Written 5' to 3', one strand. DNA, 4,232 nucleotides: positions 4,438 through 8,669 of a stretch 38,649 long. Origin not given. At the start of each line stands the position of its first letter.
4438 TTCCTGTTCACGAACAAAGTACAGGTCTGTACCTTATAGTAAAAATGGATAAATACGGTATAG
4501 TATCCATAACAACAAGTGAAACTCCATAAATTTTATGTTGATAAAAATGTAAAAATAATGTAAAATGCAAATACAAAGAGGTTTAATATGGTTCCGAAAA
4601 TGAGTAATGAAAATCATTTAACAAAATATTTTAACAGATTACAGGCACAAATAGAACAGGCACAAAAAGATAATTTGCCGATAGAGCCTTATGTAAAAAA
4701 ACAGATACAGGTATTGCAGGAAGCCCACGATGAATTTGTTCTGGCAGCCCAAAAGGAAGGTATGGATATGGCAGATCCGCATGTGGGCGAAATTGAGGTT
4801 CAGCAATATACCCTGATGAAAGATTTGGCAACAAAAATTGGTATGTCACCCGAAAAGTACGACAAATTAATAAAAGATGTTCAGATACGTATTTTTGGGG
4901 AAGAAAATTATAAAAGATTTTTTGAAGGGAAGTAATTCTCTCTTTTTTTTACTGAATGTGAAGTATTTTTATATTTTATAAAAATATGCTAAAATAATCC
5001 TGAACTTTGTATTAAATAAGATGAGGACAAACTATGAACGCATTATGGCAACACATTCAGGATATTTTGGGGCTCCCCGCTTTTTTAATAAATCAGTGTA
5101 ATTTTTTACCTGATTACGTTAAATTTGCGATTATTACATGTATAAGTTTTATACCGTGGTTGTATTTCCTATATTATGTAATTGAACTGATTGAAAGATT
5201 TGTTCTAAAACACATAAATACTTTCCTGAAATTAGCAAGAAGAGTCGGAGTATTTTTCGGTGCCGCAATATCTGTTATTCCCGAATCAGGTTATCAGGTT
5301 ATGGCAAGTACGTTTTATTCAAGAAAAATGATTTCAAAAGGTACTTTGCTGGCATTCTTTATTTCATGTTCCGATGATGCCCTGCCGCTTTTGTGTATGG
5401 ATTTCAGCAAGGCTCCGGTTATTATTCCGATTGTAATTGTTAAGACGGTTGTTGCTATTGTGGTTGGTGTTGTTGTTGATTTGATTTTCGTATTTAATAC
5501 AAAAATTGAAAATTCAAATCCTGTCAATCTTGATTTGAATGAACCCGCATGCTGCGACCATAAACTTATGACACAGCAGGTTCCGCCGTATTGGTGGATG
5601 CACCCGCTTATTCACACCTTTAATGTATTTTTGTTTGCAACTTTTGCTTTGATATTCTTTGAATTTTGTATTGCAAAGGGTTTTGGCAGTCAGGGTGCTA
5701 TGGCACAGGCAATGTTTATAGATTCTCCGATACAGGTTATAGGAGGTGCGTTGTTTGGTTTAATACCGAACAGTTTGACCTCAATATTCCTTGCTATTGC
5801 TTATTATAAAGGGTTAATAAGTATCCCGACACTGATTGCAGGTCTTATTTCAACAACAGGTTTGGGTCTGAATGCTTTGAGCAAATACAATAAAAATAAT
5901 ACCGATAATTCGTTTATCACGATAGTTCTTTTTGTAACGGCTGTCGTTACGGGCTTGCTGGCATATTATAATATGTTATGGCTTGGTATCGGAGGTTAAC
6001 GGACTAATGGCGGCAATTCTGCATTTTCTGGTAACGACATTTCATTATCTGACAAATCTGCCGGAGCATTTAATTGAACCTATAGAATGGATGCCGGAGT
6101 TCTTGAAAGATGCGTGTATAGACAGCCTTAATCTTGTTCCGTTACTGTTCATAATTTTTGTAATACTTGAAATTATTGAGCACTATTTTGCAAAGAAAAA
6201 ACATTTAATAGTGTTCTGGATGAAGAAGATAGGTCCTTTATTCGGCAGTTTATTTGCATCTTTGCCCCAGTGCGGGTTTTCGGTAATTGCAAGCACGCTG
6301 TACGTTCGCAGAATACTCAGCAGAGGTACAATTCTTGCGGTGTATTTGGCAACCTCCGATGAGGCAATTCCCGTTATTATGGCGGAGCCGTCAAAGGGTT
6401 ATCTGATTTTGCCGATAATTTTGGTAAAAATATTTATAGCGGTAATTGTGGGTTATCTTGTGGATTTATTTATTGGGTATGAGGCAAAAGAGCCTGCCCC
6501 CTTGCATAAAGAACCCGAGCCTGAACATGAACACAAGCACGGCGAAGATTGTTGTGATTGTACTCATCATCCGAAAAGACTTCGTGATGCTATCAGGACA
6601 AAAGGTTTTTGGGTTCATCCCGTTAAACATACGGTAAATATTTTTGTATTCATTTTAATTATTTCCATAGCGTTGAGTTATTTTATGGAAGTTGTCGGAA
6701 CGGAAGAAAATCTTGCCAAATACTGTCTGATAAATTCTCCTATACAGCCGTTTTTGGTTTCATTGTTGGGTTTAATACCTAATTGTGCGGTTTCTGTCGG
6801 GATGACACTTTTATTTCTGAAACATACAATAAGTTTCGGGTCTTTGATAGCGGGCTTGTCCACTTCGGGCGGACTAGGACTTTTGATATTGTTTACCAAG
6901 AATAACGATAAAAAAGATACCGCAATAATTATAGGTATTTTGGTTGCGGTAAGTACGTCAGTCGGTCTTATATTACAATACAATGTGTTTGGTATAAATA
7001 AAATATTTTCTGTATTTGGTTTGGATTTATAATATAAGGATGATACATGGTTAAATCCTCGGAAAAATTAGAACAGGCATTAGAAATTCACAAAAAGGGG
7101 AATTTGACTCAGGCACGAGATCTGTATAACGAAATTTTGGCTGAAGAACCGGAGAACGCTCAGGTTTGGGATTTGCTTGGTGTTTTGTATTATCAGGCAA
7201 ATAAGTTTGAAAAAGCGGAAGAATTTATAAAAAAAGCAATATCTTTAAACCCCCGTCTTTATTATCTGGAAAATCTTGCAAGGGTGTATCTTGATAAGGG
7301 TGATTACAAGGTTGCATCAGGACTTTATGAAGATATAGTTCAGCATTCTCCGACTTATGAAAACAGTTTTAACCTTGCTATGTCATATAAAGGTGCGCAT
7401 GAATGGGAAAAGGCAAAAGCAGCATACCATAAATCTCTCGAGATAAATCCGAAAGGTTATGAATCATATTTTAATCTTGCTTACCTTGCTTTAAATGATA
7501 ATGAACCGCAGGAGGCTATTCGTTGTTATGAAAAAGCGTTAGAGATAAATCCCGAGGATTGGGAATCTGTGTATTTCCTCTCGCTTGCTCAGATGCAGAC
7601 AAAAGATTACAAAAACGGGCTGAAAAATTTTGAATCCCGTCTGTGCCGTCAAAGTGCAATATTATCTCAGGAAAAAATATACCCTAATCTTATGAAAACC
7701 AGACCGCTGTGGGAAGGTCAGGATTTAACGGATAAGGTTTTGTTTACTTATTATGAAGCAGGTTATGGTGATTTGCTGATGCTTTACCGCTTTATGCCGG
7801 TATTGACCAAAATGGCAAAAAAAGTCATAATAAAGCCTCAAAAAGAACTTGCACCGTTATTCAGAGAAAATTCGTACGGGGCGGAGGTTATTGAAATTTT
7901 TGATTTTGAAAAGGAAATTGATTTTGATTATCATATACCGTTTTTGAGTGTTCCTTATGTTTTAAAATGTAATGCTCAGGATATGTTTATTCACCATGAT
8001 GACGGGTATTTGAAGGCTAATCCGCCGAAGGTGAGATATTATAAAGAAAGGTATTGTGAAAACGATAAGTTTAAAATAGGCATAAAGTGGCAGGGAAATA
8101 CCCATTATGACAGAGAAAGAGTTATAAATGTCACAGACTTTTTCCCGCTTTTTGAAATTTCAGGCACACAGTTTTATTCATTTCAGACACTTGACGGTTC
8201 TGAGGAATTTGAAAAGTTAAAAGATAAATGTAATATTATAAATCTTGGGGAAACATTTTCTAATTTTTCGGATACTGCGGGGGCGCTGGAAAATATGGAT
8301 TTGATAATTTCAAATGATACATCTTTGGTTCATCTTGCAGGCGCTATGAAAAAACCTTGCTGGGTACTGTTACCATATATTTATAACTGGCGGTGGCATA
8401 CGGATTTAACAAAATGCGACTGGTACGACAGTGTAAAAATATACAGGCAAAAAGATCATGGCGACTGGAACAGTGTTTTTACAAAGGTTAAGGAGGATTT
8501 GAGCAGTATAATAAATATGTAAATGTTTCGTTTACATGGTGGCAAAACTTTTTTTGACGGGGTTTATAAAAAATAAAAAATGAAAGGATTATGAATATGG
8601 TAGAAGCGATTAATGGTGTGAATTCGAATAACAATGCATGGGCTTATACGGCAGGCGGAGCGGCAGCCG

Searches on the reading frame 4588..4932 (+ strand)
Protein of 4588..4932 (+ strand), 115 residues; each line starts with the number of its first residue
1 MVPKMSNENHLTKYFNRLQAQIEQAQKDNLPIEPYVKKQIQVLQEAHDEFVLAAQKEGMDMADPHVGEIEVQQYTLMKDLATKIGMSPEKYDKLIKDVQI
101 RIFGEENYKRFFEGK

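Call 8: search_protein_families(library=pfam, proteins=[window:4588-4932:+], max_evalue=0.001)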
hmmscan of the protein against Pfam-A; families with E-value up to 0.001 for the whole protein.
window:4588-4932:+ (115 aa): 0 families

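Call 69: find_homologous_proteins(query=A4, max_evalue=0.001)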
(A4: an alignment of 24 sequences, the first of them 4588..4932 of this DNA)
Query A4 (24 sequences) (115 aa, profile of the alignment): 189 proteins with E <= 0.001 among 1634 candidates; the best 120 are listed.
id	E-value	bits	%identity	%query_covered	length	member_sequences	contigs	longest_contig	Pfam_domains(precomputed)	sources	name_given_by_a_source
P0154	2.2e-44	168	62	85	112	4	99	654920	-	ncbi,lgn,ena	-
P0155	3.4e-43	165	59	92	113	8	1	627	-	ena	-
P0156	7.1e-43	164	56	93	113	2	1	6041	-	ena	-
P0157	7.6e-43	163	62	93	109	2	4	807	-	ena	-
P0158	8.0e-43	163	57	100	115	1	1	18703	-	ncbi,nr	ncbi:MAG: hypothetical protein NC191_04550 [Muribaculaceae bacterium]|nr:hypothetical protein [Murib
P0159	1.0e-42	163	61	95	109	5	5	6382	-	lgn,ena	-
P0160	1.3e-42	163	61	99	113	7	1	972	-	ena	-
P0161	2.1e-42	162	62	99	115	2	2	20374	-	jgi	-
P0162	2.5e-42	162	61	90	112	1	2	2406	-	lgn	-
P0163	3.5e-42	161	60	91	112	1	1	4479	-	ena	-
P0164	3.9e-42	161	61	91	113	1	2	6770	-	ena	-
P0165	6.5e-42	160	63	93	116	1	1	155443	-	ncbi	-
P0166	6.8e-42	160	63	97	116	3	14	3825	-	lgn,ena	-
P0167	9.1e-42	160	56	100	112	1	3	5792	-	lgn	-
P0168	1.2e-41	160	58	91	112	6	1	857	-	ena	-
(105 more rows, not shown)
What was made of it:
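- Checked: The window's own small protein is on record on a contig of exactly 38649 bp, so the window is a whole contig and the gene is cut by the contig end (call 69).
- The gene is cut by a contig end (call 69).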

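Call 70: search_solved_structures(query=A4, max_evalue=10, show_alignments=1)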
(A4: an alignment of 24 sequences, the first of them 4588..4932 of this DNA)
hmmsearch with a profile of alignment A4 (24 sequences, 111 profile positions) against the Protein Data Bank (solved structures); distinct sequences matched with E-value up to 10: 14.
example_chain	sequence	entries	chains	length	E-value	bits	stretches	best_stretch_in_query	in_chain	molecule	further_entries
9i1w_Ll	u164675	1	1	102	0.014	19.2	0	10-32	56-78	Ribosomal protein eL39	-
8cok_A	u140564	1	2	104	0.015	19.1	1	28-89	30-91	Inhibitor of growth protein 3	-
21ty_A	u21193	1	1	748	0.056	17.3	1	5-58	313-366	Free fatty acid receptor 2,human free fatty acid receptor 2 (FFA2) fused with de novo desi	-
9uvz_A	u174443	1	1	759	0.057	17.3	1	5-58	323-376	Lysophosphatidic acid receptor 2,ARK1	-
9uvy_A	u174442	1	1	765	0.057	17.3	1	5-58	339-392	Vasopressin V2 receptor,ARK1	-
7wwc_A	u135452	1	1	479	0.18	15.6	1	7-50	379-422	beta-1,3(4)-glucanase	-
7ww4_A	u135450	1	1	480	0.18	15.6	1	7-50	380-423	beta-1,3(4)-glucanase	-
36ro_D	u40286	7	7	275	0.32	14.9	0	67-92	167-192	DNA-directed RNA polymerase subunit Rpo3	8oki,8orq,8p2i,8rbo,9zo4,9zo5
8cro_D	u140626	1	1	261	0.4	14.5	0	67-92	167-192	DNA-directed RNA polymerase subunit Rpo3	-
5cwc_A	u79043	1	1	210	0.43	14.4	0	4-42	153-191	Designed helical repeat protein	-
4qiw_D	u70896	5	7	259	0.55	14.1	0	67-98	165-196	DNA-directed RNA polymerase subunit D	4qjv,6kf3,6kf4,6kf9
9bct_D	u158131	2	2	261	0.56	14.1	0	67-98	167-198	DNA-directed RNA polymerase subunit D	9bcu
5cwg_A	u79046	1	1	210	0.83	13.5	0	33-98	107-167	Designed helical repeat protein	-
8bhf_n1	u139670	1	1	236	0.98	13.3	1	6-52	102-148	CCR4-NOT transcription complex subunit 3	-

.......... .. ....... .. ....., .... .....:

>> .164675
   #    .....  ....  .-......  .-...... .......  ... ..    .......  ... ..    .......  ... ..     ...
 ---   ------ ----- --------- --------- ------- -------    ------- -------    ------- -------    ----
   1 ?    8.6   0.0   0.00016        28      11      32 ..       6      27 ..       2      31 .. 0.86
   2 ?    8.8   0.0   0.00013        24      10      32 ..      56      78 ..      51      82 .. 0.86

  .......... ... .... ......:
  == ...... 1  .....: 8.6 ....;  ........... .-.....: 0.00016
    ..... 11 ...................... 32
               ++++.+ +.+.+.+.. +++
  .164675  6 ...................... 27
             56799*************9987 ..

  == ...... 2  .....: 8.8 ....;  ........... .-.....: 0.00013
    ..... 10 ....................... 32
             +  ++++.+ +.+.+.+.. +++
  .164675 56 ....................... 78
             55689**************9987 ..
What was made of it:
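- Tried and rejected: No PDB sequence hit (call 70).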

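Call 71: find_encoding_contigs(protein=P0154, flank=10000, max_places=3)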
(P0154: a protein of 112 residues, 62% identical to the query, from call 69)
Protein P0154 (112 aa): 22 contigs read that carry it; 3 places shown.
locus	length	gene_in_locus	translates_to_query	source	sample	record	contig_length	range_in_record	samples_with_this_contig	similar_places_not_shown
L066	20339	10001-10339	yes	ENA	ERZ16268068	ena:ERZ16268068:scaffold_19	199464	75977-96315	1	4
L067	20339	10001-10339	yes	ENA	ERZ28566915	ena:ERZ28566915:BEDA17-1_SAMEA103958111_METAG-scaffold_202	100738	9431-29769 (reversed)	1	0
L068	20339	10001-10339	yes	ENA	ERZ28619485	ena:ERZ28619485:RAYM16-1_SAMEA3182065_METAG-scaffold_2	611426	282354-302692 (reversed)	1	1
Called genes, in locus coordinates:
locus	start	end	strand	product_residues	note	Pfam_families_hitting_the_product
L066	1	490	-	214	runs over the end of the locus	PF12895:ANAPC3 (faint), PF14559:TPR_19 (faint), PF07719:TPR_2 (faint), PF13181:TPR_8 (faint), PF13424:TPR_12 (faint), PF13414:TPR_11 (weak), PF13431:TPR_17 (weak), PF00515:TPR_1 (weak), +1 more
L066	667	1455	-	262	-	-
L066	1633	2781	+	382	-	PF07719:TPR_2 (faint), PF13424:TPR_12 (faint), PF00515:TPR_1 (weak), PF13414:TPR_11, PF13431:TPR_17, PF00515:TPR_1 (weak), PF13181:TPR_8 (weak), PF13414:TPR_11, +7 more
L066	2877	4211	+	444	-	-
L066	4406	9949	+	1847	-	PF00036:EF-hand_1 (faint), PF13405:EF-hand_6 (faint), PF01476:LysM (faint), PF00648:Peptidase_C2 (faint)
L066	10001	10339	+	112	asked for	-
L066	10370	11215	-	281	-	PF00528:BPD_transp_1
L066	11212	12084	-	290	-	PF00528:BPD_transp_1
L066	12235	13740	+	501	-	PF01336:tRNA_anti-codon, PF00152:tRNA-synt_2, PF01409:tRNA-synt_2d (faint)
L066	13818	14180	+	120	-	-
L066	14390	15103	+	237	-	-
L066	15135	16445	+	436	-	PF13726:Na_H_antiport_2, PF03553:Na_H_antiporter, PF03606:DcuC (weak)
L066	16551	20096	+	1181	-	PF02811:PHP, PF07733:DNA_pol3_alpha, PF17657:DNA_pol3_finger, PF14579:HHH_6, PF01336:tRNA_anti-codon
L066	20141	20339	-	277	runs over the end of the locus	-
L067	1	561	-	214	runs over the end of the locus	PF12895:ANAPC3 (faint), PF14559:TPR_19 (faint), PF07719:TPR_2 (faint), PF13181:TPR_8 (faint), PF13424:TPR_12 (faint), PF13414:TPR_11 (weak), PF13431:TPR_17 (weak), PF00515:TPR_1 (weak), +1 more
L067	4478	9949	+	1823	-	-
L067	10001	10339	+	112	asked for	-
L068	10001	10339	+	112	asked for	-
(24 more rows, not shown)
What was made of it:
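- Protein length varies between strains: 1847, 1823 and 862 aa (call 71).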

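Call 83: search_protein_families(library=pfam, alignment_id=A4, max_evalue=1)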
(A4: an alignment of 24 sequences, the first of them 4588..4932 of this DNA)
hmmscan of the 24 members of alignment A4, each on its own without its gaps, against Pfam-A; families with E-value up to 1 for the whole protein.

A. member 1, window:4588-4932:+ (115 aa): 2 families
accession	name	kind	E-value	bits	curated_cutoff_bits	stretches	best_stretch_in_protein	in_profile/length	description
PF13767.11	DUF4168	-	0.0053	18.2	25.8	1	21-99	4-86/95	Domain of unknown function (DUF4168)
PF25051.1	WHD_MCM8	-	0.059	13.8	26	0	5-29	11-35/80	MCM8 winged helix domain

B. families by the number of members that match (of 24 scanned): 52 families (the first 25 are shown)
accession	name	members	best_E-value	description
PF25051.1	WHD_MCM8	8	0.0002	MCM8 winged helix domain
PF13767.11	DUF4168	7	0.00033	Domain of unknown function (DUF4168)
PF07862.16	Nif11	6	0.013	Nif11 domain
PF01918.27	Alba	3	0.014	Alba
PF14893.12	PNMA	2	0.009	PNMA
PF24850.1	CC_BshC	2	0.014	Bacillithiol biosynthesis BshC, C-terminal coiled-coil domain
PF18419.6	ATP-grasp_6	2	0.019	ATP-grasp-like domain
PF02866.23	Ldh_1_C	2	0.034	lactate/malate dehydrogenase, alpha/beta C-terminal domain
PF08786.17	DcrB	2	0.046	DcrB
PF01351.25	RNase_HII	2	0.08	Ribonuclease HII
PF05823.17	Gp-FAR-1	1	0.0033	Nematode fatty acid retinoid binding protein (Gp-FAR-1)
PF05135.19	Phage_connect_1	1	0.0069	Phage gp6-like head-tail connector protein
PF07426.16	Dynactin_p22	1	0.0086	Dynactin subunit p22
PF21772.2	CATIP_N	1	0.013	Ciliogenesis-associated TTC17-interacting protein, N-terminal domain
PF25228.1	Lips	1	0.021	Lips protein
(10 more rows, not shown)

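Call 84: search_protein_families(library=ncbifam, proteins=[window:4588-4932:+], max_evalue=1)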
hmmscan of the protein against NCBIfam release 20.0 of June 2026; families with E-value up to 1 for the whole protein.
window:4588-4932:+ (115 aa): 1 family
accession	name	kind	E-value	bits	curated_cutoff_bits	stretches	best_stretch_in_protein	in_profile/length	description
NF001663.0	PRK00431.1-4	equivalog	0.14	12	285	1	48-111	107-171/180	ADP-ribose-binding protein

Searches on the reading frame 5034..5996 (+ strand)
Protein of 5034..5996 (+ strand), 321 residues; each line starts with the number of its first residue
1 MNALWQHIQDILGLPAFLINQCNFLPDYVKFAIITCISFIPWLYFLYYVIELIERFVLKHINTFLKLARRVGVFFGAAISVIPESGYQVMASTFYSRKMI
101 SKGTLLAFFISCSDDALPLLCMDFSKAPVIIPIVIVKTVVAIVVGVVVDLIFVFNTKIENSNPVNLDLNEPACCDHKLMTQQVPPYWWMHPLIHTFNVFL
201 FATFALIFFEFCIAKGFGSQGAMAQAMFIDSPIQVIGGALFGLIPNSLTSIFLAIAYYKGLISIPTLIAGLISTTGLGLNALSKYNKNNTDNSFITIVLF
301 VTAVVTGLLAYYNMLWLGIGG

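Call 8: search_protein_families(library=pfam, proteins=[window:5034-5996:+], max_evalue=0.001)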
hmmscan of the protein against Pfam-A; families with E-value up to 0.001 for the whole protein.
window:5034-5996:+ (321 aa): 1 family
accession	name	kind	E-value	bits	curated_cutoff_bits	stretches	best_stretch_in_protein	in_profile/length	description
PF11449.14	ArsP_2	-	8.7e-12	45.3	32.5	1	39-159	20-137/359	Putative, 10TM heavy-metal exporter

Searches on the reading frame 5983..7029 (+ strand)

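Call 8: search_protein_families(library=pfam, proteins=[window:5983-7029:+], max_evalue=0.001)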
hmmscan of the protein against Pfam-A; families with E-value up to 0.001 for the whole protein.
window:5983-7029:+ (349 aa): 1 family
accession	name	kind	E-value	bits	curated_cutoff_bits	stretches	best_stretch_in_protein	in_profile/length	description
PF11449.14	ArsP_2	-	6.5e-24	85.2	32.5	2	39-181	8-147/359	Putative, 10TM heavy-metal exporter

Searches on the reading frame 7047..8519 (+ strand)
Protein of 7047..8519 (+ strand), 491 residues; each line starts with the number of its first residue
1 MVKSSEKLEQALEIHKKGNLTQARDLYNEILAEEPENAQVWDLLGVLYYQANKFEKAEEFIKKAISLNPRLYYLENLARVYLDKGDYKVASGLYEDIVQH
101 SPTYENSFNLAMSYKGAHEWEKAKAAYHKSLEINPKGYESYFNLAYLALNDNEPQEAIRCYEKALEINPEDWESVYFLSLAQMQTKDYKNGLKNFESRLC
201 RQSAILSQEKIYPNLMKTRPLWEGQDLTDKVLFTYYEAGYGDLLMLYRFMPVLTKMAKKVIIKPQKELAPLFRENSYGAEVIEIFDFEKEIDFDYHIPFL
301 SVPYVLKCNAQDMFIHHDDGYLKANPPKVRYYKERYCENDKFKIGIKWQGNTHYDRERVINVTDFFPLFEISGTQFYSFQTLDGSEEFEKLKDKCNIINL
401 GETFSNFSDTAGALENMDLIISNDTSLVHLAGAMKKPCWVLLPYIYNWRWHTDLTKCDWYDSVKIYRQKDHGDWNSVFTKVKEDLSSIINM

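Call 8: search_protein_families(library=pfam, proteins=[window:7047-8519:+], max_evalue=0.001)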
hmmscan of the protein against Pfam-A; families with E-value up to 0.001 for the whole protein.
window:7047-8519:+ (491 aa): 24 families
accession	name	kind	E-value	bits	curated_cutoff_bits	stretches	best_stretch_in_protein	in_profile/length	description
PF07719.23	TPR_2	-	1.6e-28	96.9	27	3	139-171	2-34/34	Tetratricopeptide repeat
PF00515.34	TPR_1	-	2.9e-21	74.8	27.8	3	139-171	2-34/34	Tetratricopeptide repeat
PF13432.12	TPR_16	-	4.7e-19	68.9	32.7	2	16-69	9-62/65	Tetratricopeptide repeat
PF14559.12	TPR_19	-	6e-18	65.4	25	2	17-70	4-57/68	Tetratricopeptide repeat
PF13181.12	TPR_8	-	6.7e-18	63.7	25.7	2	138-171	1-34/34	Tetratricopeptide repeat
PF13428.12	TPR_14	-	1e-16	60.2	23.5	0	141-176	4-39/44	Tetratricopeptide repeat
PF13431.12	TPR_17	-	1.3e-15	56.7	24.4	1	127-158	2-33/34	Tetratricopeptide repeat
PF13424.12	TPR_12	-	5.5e-15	55.8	30.1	2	108-168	6-75/77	Tetratricopeptide repeat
PF13176.12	TPR_7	-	1.3e-13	50.2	27.9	0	141-169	2-30/36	Tetratricopeptide repeat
PF23914.1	TPR_CcmH_CycH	-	1.5e-11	44.9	42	1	31-136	43-153/158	Cytochrome c-type biogenesis protein H TPR domain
PF13174.12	TPR_6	-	2.4e-10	40.8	26.3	0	139-170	1-32/33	Tetratricopeptide repeat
PF13414.12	TPR_11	-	4.3e-09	36.4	26.8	0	155-176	11-32/42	TPR repeat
PF13374.12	TPR_10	-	5.1e-09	36.3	27.5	0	143-167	7-31/42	Tetratricopeptide repeat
PF24575.1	TPR_Slam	-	3.7e-08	34.2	35.2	0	9-59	52-102/104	Surface lipoprotein assembly modifier, N-terminal TPR repeats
PF12895.13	ANAPC3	-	5.3e-08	33.5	27.2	0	119-196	4-80/82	Anaphase-promoting complex, cyclosome, subunit 3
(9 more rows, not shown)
